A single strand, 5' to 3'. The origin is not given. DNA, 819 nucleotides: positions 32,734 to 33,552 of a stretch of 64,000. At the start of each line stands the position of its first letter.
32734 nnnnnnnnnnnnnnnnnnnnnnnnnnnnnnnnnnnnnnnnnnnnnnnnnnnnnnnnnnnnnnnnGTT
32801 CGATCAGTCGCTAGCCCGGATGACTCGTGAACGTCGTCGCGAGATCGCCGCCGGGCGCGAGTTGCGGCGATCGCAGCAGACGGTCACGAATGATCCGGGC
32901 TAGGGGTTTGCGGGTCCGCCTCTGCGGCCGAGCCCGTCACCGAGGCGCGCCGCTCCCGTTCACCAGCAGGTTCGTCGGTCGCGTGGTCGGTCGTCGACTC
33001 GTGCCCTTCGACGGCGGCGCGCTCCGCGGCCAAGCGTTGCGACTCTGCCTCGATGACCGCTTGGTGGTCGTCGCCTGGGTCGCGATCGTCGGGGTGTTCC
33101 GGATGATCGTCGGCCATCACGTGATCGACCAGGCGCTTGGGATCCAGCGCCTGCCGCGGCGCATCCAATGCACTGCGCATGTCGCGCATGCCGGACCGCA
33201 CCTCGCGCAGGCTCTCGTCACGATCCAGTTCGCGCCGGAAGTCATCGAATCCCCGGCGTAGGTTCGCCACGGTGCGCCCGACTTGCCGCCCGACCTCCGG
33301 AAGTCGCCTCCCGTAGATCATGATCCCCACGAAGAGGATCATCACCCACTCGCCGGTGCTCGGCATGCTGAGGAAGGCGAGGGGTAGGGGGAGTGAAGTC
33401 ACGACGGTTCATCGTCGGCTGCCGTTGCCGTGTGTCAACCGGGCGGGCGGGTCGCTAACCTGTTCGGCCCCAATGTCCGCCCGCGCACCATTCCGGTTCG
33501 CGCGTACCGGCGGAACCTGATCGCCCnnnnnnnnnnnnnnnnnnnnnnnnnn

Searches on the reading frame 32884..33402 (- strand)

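Call 67: search_protein_families(library=pfam, proteins=[window:32884-33402:-], max_evalue=0.00001)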
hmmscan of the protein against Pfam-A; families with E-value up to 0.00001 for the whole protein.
window:32884-33402:- (172 aa): 1 family
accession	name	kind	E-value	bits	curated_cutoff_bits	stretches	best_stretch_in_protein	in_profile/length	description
PF02416.21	TatA_B_E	-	4.4e-07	29.5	21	1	15-57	2-45/53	mttA/Hcf106 family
